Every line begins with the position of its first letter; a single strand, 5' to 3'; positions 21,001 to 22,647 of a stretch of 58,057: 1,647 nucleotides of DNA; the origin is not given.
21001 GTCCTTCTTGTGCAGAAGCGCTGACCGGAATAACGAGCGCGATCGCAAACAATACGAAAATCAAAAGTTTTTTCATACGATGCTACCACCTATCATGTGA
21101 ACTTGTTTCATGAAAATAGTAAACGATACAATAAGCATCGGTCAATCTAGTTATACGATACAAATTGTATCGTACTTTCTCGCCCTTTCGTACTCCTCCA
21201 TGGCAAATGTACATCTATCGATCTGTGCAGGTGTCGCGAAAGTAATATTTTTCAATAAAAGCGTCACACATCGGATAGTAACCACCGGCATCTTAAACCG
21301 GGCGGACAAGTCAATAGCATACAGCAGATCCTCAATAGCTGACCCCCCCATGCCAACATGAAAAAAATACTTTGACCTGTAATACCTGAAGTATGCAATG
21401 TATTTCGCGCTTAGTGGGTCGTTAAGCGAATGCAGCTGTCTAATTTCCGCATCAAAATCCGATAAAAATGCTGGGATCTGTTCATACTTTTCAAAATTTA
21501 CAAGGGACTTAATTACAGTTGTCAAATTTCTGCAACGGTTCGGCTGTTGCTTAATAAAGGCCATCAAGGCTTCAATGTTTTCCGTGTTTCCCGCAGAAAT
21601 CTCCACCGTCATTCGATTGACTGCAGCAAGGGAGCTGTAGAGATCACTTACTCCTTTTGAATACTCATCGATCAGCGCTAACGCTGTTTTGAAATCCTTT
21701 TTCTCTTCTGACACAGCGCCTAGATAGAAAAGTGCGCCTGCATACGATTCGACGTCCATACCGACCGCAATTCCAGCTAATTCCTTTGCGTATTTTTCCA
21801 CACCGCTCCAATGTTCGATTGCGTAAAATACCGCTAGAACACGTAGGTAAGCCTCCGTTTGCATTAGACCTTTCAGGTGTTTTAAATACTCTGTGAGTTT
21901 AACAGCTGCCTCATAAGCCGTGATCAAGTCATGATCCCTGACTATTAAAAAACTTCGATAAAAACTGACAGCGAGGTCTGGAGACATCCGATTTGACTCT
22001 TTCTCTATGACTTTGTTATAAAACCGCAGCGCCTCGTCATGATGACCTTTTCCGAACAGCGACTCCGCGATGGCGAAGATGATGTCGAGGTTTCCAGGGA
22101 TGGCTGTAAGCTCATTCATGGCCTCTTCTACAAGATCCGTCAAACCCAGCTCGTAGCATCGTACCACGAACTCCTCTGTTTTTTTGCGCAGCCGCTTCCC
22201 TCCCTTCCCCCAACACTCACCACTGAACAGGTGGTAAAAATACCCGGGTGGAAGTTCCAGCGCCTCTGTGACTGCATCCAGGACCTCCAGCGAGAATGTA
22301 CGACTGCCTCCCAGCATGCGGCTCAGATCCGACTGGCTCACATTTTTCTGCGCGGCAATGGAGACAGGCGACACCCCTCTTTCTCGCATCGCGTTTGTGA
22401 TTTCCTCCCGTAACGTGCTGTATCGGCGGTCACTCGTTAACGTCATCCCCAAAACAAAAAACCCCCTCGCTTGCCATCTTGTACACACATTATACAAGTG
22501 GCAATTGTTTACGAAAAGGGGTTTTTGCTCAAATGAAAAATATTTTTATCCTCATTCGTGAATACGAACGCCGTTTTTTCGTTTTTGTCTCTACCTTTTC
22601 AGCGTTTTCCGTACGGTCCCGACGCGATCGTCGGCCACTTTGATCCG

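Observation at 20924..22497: Phage-borne RRNPP-type receptor plus an unannotated 50-aa secreted pro-peptide carrying two QEGPGW copies (arbitrium-like cassette with a different peptide)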

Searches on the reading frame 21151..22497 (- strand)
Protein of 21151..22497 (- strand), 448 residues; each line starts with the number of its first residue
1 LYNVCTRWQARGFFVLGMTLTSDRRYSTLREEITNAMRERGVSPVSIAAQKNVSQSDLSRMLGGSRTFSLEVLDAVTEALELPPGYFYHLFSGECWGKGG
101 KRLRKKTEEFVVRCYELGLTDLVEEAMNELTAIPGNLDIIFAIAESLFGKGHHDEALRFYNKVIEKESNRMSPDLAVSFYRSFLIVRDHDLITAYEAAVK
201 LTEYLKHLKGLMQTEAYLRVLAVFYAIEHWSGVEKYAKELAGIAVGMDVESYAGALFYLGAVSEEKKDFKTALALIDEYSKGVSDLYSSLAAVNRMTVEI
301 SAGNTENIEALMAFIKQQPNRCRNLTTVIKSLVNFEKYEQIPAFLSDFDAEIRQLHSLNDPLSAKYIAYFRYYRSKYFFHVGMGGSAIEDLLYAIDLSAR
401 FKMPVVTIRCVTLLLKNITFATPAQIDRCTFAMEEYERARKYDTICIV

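Call 6: search_protein_families(library=pfam, proteins=[window:21151-22497:-], max_evalue=0.01)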
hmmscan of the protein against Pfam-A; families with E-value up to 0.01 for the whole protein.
window:21151-22497:- (448 aa): 6 families
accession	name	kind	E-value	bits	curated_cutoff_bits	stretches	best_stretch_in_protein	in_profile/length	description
PF13560.12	HTH_31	-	0.00022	21.9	27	1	37-84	10-58/64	Helix-turn-helix domain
PF07719.23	TPR_2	-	0.00055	20.3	27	0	141-167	5-31/34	Tetratricopeptide repeat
PF13443.12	HTH_26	-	0.0016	19.1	22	1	33-85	2-55/63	Cro/C1-type HTH DNA-binding domain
PF00515.34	TPR_1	-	0.0018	18.4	27.8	0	143-167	7-31/34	Tetratricopeptide repeat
PF13174.12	TPR_6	-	0.0019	19.2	26.3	0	141-166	4-29/33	Tetratricopeptide repeat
PF14559.12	TPR_19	-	0.0053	17.5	25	0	125-168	9-56/68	Tetratricopeptide repeat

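Call 7: search_protein_families(library=phrogs, proteins=[window:21151-22497:-], max_evalue=0.01)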
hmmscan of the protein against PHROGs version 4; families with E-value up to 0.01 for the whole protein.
window:21151-22497:- (448 aa): 6 families
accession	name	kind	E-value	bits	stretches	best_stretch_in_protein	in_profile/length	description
phrog_4583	-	transcription regulation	5.5e-08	33.7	1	27-85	9-67/81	transcriptional repressor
phrog_2439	-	transcription regulation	6.5e-06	26.3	1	30-90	9-69/367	transcriptional regulator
phrog_1373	-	transcription regulation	0.00038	21.5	1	27-82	63-117/166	transcriptional regulator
phrog_3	-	transcription regulation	0.0006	20.7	1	25-103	85-163/430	transcriptional repressor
phrog_10366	-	unknown function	0.005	18.1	0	185-218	22-55/75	-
phrog_1468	-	transcription regulation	0.0061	17.2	0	25-82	4-60/67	transcriptional repressor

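Call 9: search_dna_similar(query=window:21151-22446:-, collection=phages, mode=protein, max_evalue=0.001)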
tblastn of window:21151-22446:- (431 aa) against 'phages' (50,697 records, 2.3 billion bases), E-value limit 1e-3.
Records with a match: 2; places in all: 2; records where one place covers at least 80% of the query: 1.
Best place of each record, by identity: <60% 2.
By first word of the organism name: Brevibacillus 2.
By host as written in the record: Brevibacillus laterosporus 2.
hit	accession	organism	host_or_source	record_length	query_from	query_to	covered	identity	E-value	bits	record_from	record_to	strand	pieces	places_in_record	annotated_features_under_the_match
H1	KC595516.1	Brevibacillus phage Emery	Brevibacillus laterosporus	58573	23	363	79%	31.4%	4e-42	165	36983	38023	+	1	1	DNA binding protein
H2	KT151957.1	Brevibacillus phage SecTim467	Brevibacillus laterosporus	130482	1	418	97%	22.5%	8e-25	113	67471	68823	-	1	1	putative DNA-binding protein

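Call 10: get_annotated_region(hit=H1, flank=4000)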
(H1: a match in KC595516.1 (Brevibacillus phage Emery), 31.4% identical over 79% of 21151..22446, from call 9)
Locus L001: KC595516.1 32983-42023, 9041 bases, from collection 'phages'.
description: Brevibacillus phage Emery, complete genome.
organism: Brevibacillus phage Emery (NCBI taxid 1296660)
taxonomy: Viruses; Duplodnaviria; Heunggongvirae; Uroviricota; Caudoviricetes
host: Brevibacillus laterosporus; source: soil sample; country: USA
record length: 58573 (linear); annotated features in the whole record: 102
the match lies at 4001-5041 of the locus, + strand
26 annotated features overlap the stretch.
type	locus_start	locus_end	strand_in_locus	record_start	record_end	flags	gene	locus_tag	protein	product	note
CDS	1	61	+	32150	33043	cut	-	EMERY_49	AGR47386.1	hypothetical protein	gp49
CDS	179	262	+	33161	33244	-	-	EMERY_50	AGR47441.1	hypothetical protein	gp50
CDS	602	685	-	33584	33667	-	-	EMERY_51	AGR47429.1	hypothetical protein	gp51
CDS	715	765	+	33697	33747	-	-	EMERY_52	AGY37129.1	hypothetical protein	gp52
CDS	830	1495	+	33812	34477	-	-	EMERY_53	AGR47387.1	putative membrane protein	gp53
CDS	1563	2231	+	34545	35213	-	-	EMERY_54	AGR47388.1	hypothetical protein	gp54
CDS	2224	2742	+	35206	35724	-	-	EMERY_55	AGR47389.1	accessory gene regulator B family protein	gp55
CDS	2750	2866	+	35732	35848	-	-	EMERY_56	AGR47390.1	hypothetical protein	gp56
CDS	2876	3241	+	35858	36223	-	-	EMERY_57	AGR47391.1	hypothetical protein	gp57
CDS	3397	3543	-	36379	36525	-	-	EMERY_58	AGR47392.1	hypothetical protein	gp58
CDS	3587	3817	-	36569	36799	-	-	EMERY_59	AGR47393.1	XRE family transcriptional regulator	gp59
CDS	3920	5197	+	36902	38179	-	-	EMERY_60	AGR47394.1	DNA binding protein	gp60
CDS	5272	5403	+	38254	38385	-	-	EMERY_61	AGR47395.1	hypothetical protein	gp61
CDS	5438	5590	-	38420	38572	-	-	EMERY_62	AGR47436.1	hypothetical protein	gp62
CDS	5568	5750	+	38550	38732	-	-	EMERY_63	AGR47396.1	hypothetical protein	gp63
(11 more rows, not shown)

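Call 11: get_annotated_region(hit=H2, flank=3000)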
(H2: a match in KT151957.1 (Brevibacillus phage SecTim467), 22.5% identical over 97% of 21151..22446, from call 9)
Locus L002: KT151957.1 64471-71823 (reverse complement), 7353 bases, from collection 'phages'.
description: Brevibacillus phage SecTim467, complete genome.
organism: Brevibacillus phage SecTim467 (NCBI taxid 1691956)
taxonomy: Viruses; Duplodnaviria; Heunggongvirae; Uroviricota; Caudoviricetes; Jenstvirus; Jenstvirus jenst
host: Brevibacillus laterosporus; source: honeybee debris; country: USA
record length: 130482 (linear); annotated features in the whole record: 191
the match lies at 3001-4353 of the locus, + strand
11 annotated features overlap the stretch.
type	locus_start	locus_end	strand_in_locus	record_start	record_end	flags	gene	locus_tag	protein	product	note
CDS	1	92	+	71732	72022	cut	-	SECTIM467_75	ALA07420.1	putative thioredoxin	-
CDS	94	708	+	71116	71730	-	-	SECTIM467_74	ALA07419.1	putative DNA polymerase III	-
CDS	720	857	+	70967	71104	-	-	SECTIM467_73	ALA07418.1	hypothetical protein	-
CDS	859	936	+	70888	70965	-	-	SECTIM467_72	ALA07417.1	hypothetical protein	-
CDS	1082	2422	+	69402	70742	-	-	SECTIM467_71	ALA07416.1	hypothetical protein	-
CDS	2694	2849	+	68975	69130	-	-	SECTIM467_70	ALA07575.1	putative sporulation protein Spo0E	-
CDS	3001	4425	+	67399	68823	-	-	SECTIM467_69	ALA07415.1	putative DNA-binding protein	-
CDS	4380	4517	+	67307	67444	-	-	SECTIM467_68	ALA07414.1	hypothetical protein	-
CDS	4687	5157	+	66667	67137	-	-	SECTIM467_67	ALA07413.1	hypothetical protein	-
CDS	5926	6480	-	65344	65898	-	-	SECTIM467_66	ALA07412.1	hypothetical protein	-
CDS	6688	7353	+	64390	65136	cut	-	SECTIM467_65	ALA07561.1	hypothetical protein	-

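Call 25: find_homologous_proteins(query=window:21151-22446:-, max_evalue=0.00001)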
Query window:21151-22446:- (431 aa): 3 proteins with E <= 0.00001 among 8000 candidates.
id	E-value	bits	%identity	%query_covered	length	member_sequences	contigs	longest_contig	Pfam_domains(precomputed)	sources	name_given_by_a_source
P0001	3.3e-283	957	100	100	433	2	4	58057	-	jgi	-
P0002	3.5e-132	459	48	99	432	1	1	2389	-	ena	-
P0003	7.3e-127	442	48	99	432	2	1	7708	-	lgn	-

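Call 26: find_encoding_contigs(protein=P0003, flank=5000)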
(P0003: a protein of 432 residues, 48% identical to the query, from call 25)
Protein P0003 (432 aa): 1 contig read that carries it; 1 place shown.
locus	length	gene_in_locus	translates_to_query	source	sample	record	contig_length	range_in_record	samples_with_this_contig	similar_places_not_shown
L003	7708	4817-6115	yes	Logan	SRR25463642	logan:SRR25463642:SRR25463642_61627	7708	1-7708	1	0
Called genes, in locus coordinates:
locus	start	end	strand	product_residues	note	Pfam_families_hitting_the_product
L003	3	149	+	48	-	?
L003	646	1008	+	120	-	PF13730:HTH_36 (weak)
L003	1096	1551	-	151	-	-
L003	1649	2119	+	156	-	-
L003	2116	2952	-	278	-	PF13730:HTH_36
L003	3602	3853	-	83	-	PF13384:HTH_23 (faint), PF01381:HTH_3, PF12844:HTH_19 (weak), PF13443:HTH_26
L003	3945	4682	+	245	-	PF00072:Response_reg, PF04397:LytTR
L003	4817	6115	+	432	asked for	-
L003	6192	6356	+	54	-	-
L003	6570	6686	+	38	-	-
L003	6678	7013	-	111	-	PF12844:HTH_19 (weak), PF13560:HTH_31, PF01381:HTH_3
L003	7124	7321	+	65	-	PF12844:HTH_19 (weak), PF13413:HTH_25 (weak), PF13560:HTH_31, PF01381:HTH_3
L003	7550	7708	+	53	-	?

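Call 27: find_encoding_contigs(protein=P0002, flank=5000)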
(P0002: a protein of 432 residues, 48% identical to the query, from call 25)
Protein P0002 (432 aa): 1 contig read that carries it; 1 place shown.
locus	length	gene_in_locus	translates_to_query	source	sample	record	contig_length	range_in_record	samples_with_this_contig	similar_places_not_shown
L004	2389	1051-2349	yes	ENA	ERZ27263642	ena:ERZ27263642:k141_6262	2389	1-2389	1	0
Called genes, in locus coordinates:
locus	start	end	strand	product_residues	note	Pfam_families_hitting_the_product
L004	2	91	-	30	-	?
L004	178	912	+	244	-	PF00072:Response_reg, PF04397:LytTR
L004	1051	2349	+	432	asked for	-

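Call 28: find_encoding_contigs(protein=P0001, flank=3000)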
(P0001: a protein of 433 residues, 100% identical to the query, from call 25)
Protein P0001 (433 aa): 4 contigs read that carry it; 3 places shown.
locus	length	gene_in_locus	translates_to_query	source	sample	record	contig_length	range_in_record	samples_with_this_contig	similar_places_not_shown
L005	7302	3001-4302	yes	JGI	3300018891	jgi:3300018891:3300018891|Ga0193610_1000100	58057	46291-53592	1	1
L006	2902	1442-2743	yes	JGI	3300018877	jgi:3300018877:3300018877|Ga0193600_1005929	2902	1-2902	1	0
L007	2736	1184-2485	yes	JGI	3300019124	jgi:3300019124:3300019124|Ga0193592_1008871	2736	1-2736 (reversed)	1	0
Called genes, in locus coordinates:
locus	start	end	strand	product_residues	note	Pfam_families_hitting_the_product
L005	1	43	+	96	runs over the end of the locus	-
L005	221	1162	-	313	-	-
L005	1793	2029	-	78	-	PF01381:HTH_3, PF13443:HTH_26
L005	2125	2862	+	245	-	PF00072:Response_reg, PF04397:LytTR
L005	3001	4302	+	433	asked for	-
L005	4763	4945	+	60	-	-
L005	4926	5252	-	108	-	PF12844:HTH_19, PF13560:HTH_31 (weak), PF01381:HTH_3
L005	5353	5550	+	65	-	PF13560:HTH_31, PF12844:HTH_19 (weak), PF13413:HTH_25 (weak), PF01381:HTH_3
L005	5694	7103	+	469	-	PF02463:SMC_N (faint), PF13175:AAA_15 (faint), PF13476:AAA_23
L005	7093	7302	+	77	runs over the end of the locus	-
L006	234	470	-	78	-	PF01381:HTH_3, PF13443:HTH_26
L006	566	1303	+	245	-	PF00072:Response_reg, PF04397:LytTR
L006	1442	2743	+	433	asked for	-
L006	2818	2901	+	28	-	?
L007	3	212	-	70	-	?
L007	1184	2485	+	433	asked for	-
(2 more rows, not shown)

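Call 36: search_solved_structures(query=A1, max_evalue=10)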
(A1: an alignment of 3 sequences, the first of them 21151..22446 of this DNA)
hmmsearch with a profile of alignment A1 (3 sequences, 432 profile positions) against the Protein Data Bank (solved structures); distinct sequences matched with E-value up to 10: 23.
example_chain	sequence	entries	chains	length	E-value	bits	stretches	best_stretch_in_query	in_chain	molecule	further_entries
1na0_A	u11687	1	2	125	0.00015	24.3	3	118-165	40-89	designed protein CTPR3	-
7rpr_A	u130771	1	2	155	0.00047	22.6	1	265-407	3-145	Fibronectin-binding lipoprotein FbpA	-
2wqh_A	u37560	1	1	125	0.00063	22.2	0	117-153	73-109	CTPR3Y3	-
3vtx_A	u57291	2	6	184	0.00079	21.9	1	117-160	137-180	MamA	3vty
8ch0_A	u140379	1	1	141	0.0021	20.5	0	122-151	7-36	Consensus tetratricopeptide repeat protein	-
2fo7_A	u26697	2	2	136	0.0038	19.6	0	123-151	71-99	SYNTHETIC CONSENSUS TPR PROTEIN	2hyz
8j07_d3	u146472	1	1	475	0.0057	19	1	228-324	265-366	Tetratricopeptide repeat protein 29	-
3urz_A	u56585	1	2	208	0.007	18.7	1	114-164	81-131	Uncharacterized protein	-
6vfh_A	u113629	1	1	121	0.0073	18.7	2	116-154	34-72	T33_dn10A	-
6v8e_A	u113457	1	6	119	0.0083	18.5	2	116-154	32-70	Designed protein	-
6vfi_B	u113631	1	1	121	0.01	18.2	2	116-156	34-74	O43_dn18B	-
1na3_A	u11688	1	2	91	0.013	17.9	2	118-165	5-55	designed protein CTPR2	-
9fqr_Fp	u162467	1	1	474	0.031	16.6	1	228-326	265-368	Tetratricopeptide repeat protein 29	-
5hrz_A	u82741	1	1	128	0.042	16.2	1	118-155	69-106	TPR domain protein 1na0C3_3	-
6emo_A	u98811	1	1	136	0.16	14.2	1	340-391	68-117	PC4 and SFRS1-interacting protein,LEDGF/p75 IBD-JPO2 M1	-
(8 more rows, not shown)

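Call 46: predict_structure(alignment_id=A1)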
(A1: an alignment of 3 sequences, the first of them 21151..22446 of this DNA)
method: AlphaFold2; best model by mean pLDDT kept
length: 431 residues; sequences in the alignment: 3
mean_pLDDT: 77.6   pTM: 0.61
mean pLDDT of the five models: 77.6, 75.4, 72.4, 69.4, 66.7
residues with pLDDT >= 90: 74; 70-90: 248; 50-70: 83; < 50: 26
segments of 3 or more residues with pLDDT < 50: 1-9, 165-171, 424-431
pLDDT, mean of each block of 10 residues (from residue 1): 37 85 87 83 75 84 87 68 65 86 84 75 77 68 69 52 49 61 68 74 78 86 87 86 89 91 73 82 90 87 77 93 92 79 75 94 91 90 78 87 84 71 44 30
secondary structure, 60 per line:
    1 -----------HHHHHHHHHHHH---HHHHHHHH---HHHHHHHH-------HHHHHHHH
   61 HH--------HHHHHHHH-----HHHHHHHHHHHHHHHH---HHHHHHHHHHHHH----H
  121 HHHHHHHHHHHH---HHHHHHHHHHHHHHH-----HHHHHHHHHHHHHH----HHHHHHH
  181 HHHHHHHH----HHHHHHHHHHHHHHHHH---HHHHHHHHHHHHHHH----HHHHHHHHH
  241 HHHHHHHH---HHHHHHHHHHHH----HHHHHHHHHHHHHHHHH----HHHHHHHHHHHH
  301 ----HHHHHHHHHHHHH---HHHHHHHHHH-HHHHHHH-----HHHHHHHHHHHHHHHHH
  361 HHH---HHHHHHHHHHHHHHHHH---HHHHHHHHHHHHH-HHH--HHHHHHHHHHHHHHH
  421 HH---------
elements in order: H12-23 H27-34 H38-45 H53-62 H71-78 H84-99 H103-115 H120-132 H136-150 H156-169 H174-188 H193-209 H213-227 H232-248 H252-263 H268-284 H289-300 H305-317 H321-330 H332-338 H344-363 H367-383 H387-399 H406-422

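Call 48: search_protein_representatives(alignment_id=A1)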
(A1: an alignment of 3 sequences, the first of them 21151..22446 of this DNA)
Query: 3 sequences, 432 profile positions. Proteins with E-value up to 0.001 (for the whole library): 211; up to 1e-10: 148; up to 1e-30: 44. The best 150 are listed.
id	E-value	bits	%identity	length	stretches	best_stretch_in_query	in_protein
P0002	2.0e-258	874.0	-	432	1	1-432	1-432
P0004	5.8e-76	272.8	-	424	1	11-385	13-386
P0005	1.1e-70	255.4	-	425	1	14-424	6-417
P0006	1.1e-70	255.4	-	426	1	11-411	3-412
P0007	2.0e-70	254.5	-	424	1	8-412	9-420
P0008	7.0e-70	252.8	-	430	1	17-420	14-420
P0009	1.1e-67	245.6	-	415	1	20-412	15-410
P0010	4.2e-67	243.6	-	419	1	13-408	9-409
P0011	8.2e-66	239.3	-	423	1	28-409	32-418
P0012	3.9e-59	217.3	-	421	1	17-421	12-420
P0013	2.5e-56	208.1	-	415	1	30-399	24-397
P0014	2.8e-53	198.0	-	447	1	13-403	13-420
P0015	9.1e-53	196.4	-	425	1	11-412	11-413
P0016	1.1e-52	196.1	-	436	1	10-421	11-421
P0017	8.3e-52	193.2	-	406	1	22-409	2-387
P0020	2.1e-47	178.7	-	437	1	9-410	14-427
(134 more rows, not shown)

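Call 49: search_protein_families(library=ncbifam, proteins=[window:21151-22446:-, L001:3920-5197:+, P0004, P0010, P0020], max_evalue=1)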
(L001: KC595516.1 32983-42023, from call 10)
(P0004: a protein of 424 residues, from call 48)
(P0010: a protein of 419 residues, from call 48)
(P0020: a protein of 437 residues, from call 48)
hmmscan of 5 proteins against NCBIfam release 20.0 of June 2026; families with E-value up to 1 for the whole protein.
window:21151-22446:- (431 aa): 5 families
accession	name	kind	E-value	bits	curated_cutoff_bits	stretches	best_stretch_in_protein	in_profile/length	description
NF047373.1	BB0259_flg_lyt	exception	0.00088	18.2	234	1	89-199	469-574/705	flagellar assembly lytic transglycosylase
NF010465.0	PRK13890.1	equivalog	0.0022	18.1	96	1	18-66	12-60/121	conjugal transfer protein TrbA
TIGR02917.1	PEP_TPR_lipo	equivalog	0.021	12.7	312.2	0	113-161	526-574/899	XrtA/PEP-CTERM system TPR-repeat protein PrsT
NF047516.1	LA_3659_fam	equivalog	0.053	13.1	36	1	218-347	44-167/221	LA_3659 family protein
NF047514.1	SpiroCoCo_N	equivalog_domain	0.053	13.1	75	1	218-347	44-167/221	SpiroCoCo family coiled-coil protein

L001:3920-5197:+ (425 aa): 4 families
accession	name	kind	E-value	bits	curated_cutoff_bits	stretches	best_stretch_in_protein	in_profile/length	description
NF041951.1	phage_RstR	subfamily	0.0012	19.1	80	1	28-81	14-67/108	RstR family transcriptional repressor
NF041575.1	antitoxPezA_Strep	equivalog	0.02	14.9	290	1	30-75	15-58/158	type II toxin-antitoxin system antitoxin PezA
TIGR02937.1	sigma70-ECF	superfamily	0.083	12.5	42.9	1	27-54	131-158/165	sigma-70 family RNA polymerase sigma factor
TIGR03070.1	couple_hipB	subfamily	0.12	12.3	71.65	0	28-61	14-47/58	type II toxin-antitoxin system Y4mF family antitoxin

P0004 (424 aa): 2 families
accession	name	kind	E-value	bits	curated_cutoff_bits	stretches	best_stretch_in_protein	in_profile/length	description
TIGR03188.1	histidine_hisI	equivalog_domain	0.091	13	42.7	1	120-180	16-76/84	phosphoribosyl-ATP diphosphatase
NF009442.0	PRK12798.1-4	equivalog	0.091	12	462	1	188-259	257-329/446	chemotaxis protein MotC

P0010 (419 aa): 1 family
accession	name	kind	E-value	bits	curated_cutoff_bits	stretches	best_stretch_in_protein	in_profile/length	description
TIGR00756.2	PPR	repeat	0.058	13.5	20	0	312-334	6-28/35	pentatricopeptide repeat protein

P0020 (437 aa): 8 families
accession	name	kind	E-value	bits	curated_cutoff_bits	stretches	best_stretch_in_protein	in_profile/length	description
TIGR03070.1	couple_hipB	subfamily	6.8e-06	25.9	71.65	1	28-71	13-56/58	type II toxin-antitoxin system Y4mF family antitoxin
NF041951.1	phage_RstR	subfamily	0.00016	21.9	80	1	20-94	5-79/108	RstR family transcriptional repressor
NF047948.1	male_kill_WMK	equivalog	0.001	18.6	300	1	28-98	16-83/300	WO male-killing family protein Wmk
NF010465.0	PRK13890.1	equivalog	0.0076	16.3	96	1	22-70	10-58/121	conjugal transfer protein TrbA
NF046032.1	TransRegSlrRBacil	equivalog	0.013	15.6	250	1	22-77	6-62/149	HTH-type transcriptional regulator SlrR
NF000090.1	trans_reg_VanU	equivalog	0.014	15.6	150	1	30-74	16-59/75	glycopeptide resistance transcriptional regulator VanU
NF002773.0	PRK02866.1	subfamily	0.041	14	150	1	17-74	5-62/147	cyanase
TIGR02684.1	dnstrm_HI1420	hypoth_equivalog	0.047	13.9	53.7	0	35-71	48-84/89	addiction module antidote protein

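Call 50: fold_search(model_id=the predicted structure, library=pdb)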
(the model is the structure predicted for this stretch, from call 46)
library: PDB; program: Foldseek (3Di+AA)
matches with E <= 10: 1476; with E <= 0.001: 17
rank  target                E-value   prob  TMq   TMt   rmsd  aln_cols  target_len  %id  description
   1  7rdr_A                1.5e-04  0.96  0.12  0.11  20.7       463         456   12  Circular tandem repeat protein with novel repeat topology and enhanced subunit contact surfaces (released 2021-09-01)
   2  8tar_V                2.8e-04  1.00  0.35  0.30  16.2       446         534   13  APC/C-CDH1-UBE2C-Ubiquitin-CyclinB-NTD (released 2023-09-27)
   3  8bbe_D                4.0e-04  1.00  0.44  0.32  11.7       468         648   12  Structure of the IFT-A complex; IFT-A2 module (released 2022-12-21)
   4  8qcb_B                4.4e-04  1.00  0.30  0.22  19.7       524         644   12  CryoEM structure of a S. Cerevisiae Ski2387 complex in the open state (released 2023-11-08)
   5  8bbg_D                4.7e-04  1.00  0.31  0.15  13.4       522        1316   10  Structure of the IFT-A complex; anterograde IFT-A train model (released 2022-12-21)
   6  5udl_A                5.1e-04  1.00  0.35  0.33  17.2       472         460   13  IFIT1 N216A monomeric mutant (L457E/L464E) with m7Gppp-AAAA (anti conformation of cap) (released 2017-03-01)
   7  5a7d_C                5.3e-04  1.00  0.42  0.49   8.6       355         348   12  Tetrameric assembly of LGN with Inscuteable (released 2016-08-03)
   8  7t7t_A                5.3e-04  1.00  0.28  0.26  16.8       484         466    9  Structure of TSK/BRU1 bound to histone H3.1 (released 2022-03-30)
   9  5g05_F                5.8e-04  1.00  0.39  0.37  14.8       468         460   11  Cryo-EM structure of combined apo phosphorylated APC (released 2016-05-25)
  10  8tar_U                6.0e-04  1.00  0.33  0.28  18.9       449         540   13  APC/C-CDH1-UBE2C-Ubiquitin-CyclinB-NTD (released 2023-09-27)
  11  8fgw_D                7.1e-04  1.00  0.31  0.15  13.4       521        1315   11  Human IFT-A complex structures provide molecular insights into ciliary transport (released 2023-02-22)
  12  7y4i_B                8.0e-04  1.00  0.31  0.19  19.1       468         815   11  Crystal structure of SPINDLY in complex with GDP (released 2022-12-07)
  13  8pkp_O                8.7e-04  1.00  0.45  0.30  18.8       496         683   11  Cryo-EM structure of the apo Anaphase-promoting complex/cyclosome (APC/C) at 3.2 Angstrom resolution (released 2023-07-19)
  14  3sf4_B                9.0e-04  1.00  0.30  0.35  14.5       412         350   12  Crystal structure of the complex between the conserved cell polarity proteins Inscuteable and LGN (released 2011-11-23)
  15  6c6k_B                9.4e-04  1.00  0.33  0.32  17.2       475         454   13  Structural basis for preferential recognition of cap 0 RNA by a human IFIT1-IFIT3 protein complex (released 2018-04-04)
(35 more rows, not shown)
